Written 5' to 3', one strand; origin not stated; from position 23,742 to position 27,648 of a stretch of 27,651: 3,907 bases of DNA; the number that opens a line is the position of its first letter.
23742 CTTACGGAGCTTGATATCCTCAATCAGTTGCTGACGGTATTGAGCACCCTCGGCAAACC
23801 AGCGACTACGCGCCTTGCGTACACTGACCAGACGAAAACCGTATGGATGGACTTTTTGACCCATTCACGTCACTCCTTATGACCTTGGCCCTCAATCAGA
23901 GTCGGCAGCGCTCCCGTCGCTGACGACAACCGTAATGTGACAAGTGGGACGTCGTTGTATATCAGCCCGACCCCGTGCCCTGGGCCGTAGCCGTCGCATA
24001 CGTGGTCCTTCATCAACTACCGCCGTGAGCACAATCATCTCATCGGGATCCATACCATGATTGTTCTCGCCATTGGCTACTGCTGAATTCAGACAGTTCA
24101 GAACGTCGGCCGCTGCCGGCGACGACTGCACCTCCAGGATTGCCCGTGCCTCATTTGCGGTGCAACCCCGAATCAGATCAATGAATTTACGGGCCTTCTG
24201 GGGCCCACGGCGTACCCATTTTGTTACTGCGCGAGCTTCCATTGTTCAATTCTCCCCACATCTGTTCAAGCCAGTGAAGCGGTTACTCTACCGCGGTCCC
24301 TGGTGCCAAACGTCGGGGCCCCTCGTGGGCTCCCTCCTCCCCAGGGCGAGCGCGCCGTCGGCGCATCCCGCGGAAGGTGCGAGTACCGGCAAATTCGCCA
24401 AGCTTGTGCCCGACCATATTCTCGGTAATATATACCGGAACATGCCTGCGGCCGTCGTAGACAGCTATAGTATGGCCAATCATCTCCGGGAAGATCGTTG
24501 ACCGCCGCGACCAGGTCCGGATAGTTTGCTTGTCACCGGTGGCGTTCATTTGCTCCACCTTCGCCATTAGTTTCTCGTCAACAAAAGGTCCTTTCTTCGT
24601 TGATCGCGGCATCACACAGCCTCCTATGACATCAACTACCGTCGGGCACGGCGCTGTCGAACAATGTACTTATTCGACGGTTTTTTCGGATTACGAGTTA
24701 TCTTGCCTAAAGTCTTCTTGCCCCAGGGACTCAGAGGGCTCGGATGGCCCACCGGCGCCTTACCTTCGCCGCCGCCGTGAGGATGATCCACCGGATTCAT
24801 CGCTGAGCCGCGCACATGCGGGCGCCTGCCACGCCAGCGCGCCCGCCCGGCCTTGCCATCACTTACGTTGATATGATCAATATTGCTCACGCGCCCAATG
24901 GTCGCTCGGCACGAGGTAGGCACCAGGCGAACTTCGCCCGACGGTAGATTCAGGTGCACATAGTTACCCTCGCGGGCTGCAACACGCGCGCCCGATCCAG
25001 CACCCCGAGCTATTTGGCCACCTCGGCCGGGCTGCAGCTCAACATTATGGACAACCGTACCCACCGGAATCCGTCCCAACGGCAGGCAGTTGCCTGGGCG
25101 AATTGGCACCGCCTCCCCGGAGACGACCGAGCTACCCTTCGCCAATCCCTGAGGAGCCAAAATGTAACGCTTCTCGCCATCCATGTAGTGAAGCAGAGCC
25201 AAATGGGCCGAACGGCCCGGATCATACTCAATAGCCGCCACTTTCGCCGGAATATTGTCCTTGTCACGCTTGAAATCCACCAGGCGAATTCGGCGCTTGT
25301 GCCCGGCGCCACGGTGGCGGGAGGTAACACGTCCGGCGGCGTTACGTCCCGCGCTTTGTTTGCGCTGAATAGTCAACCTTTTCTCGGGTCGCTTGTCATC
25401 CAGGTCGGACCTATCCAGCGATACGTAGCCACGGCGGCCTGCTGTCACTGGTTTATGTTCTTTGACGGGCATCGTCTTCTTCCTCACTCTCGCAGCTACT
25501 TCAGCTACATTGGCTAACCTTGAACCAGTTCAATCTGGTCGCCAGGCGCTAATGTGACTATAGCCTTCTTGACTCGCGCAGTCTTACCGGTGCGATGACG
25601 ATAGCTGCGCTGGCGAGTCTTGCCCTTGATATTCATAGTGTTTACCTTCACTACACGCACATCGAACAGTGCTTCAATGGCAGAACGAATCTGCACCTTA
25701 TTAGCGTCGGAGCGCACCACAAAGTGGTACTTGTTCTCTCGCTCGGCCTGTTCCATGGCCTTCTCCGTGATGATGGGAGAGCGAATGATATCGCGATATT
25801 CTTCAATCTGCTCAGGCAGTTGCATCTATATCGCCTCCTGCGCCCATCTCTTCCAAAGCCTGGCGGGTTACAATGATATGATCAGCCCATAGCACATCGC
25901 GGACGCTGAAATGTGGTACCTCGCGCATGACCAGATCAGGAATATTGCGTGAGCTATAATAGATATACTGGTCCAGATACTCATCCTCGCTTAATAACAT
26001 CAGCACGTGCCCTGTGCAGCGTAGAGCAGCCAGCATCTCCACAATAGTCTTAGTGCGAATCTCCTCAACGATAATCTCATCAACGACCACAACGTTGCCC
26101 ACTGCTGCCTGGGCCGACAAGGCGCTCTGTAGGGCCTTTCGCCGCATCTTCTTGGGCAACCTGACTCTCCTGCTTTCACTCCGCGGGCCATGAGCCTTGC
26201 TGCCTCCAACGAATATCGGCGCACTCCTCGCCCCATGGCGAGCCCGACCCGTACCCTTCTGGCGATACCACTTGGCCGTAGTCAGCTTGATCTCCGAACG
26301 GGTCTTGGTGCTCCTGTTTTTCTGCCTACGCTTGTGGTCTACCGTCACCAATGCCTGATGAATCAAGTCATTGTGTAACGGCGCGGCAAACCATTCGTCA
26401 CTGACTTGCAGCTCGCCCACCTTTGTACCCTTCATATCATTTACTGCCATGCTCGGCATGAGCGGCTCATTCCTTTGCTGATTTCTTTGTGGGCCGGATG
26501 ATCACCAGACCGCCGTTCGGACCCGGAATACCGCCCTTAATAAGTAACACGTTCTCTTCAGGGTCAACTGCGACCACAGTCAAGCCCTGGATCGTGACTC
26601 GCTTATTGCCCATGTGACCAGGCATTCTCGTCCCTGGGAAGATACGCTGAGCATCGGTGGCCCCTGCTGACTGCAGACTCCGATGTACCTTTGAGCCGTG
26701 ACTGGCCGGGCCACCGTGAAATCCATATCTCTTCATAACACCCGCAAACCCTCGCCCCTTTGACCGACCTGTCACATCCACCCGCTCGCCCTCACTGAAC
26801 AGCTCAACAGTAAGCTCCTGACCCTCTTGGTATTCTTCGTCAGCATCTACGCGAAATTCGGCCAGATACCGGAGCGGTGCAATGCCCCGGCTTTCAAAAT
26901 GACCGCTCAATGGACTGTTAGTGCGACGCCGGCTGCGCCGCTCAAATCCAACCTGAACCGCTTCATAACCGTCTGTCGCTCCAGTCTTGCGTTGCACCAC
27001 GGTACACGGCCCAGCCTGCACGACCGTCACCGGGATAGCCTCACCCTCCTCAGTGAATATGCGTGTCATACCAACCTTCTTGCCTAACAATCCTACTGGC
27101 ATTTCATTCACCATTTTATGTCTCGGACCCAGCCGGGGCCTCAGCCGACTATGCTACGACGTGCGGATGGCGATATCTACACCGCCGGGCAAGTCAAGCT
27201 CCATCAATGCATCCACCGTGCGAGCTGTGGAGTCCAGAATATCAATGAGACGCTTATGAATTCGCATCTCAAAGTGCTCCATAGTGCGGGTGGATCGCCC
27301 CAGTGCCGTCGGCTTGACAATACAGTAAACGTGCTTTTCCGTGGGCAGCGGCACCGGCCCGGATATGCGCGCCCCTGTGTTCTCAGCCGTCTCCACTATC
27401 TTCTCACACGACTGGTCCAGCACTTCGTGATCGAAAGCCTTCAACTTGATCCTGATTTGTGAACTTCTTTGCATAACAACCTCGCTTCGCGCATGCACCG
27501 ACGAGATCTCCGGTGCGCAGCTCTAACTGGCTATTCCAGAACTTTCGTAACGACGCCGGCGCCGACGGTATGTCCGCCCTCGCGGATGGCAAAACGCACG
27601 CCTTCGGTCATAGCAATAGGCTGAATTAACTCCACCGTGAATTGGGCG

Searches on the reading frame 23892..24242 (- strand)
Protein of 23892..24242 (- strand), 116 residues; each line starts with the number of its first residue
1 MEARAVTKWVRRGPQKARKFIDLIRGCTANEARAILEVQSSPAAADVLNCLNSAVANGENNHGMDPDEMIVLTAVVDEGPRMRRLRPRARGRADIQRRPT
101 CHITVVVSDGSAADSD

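Call 36: search_protein_families(library=pfam, proteins=[window:23892-24242:-])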
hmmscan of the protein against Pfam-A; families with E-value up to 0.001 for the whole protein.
window:23892-24242:- (116 aa): 1 family
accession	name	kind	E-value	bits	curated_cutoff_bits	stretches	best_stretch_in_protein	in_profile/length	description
PF00237.24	Ribosomal_L22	-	6.2e-33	113.5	28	1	5-108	1-104/104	Ribosomal protein L22p/L17e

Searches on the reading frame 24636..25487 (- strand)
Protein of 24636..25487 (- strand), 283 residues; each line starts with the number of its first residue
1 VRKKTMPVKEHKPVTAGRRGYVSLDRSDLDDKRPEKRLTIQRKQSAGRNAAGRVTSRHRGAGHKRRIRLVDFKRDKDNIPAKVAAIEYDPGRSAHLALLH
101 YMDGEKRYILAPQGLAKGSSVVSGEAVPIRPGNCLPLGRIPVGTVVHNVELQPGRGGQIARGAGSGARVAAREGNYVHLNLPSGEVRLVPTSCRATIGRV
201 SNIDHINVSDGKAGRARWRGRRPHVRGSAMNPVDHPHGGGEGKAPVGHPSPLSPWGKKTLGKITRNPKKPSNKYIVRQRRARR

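Call 36: search_protein_families(library=pfam, proteins=[window:24636-25487:-])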
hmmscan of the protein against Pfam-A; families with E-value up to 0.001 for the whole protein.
window:24636-25487:- (283 aa): 2 families
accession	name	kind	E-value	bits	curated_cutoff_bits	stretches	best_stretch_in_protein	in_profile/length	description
PF03947.24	Ribosomal_L2_C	-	4.3e-54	182.4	33.7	1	131-256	2-126/126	Ribosomal Proteins L2, C-terminal domain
PF00181.30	Ribosomal_L2_N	-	1.3e-34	118.5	23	1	47-123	1-77/77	Ribosomal Proteins L2, RNA binding N-terminal domain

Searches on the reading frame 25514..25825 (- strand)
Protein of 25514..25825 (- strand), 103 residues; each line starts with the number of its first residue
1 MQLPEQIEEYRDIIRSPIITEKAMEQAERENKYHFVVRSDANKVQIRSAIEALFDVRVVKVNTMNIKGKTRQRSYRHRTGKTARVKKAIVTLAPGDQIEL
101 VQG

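Call 36: search_protein_families(library=pfam, proteins=[window:25514-25825:-])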
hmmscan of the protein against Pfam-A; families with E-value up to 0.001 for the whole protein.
window:25514-25825:- (103 aa): 1 family
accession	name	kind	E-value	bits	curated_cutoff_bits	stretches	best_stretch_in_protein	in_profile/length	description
PF00276.25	Ribosomal_L23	-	2e-32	111.9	30.8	1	12-99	1-85/86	Ribosomal protein L23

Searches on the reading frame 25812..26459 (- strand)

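Call 36: search_protein_families(library=pfam, proteins=[window:25812-26459:-])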
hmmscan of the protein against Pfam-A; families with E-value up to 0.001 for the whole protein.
window:25812-26459:- (215 aa): 1 family
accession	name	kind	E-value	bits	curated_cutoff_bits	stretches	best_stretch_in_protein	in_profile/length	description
PF00573.27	Ribosomal_L4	-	1.5e-54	185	25.8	1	18-205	2-187/190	Ribosomal protein L4/L1 family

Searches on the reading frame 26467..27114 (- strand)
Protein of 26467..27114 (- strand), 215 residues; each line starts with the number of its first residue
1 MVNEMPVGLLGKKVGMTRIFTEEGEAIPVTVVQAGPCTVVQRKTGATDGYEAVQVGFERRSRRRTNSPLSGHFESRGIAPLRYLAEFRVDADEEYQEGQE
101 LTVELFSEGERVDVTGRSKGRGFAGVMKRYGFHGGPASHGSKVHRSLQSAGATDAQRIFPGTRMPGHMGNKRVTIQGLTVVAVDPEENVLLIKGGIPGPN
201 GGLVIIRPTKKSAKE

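Call 36: search_protein_families(library=pfam, proteins=[window:26467-27114:-])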
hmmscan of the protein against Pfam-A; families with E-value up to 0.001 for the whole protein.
window:26467-27114:- (215 aa): 1 family
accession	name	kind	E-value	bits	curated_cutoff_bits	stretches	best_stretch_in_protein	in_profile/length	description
PF00297.29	Ribosomal_L3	-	2.4e-15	56.8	22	1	90-183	196-288/369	Ribosomal protein L3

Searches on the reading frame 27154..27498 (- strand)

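Call 36: search_protein_families(library=pfam, proteins=[window:27154-27498:-])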
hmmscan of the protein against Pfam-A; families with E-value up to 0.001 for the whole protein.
window:27154-27498:- (114 aa): 1 family
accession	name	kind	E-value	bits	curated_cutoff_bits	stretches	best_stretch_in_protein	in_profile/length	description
PF00338.27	Ribosomal_S10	-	1e-30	106.3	21.2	1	16-111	1-97/98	Ribosomal protein S10p/S20e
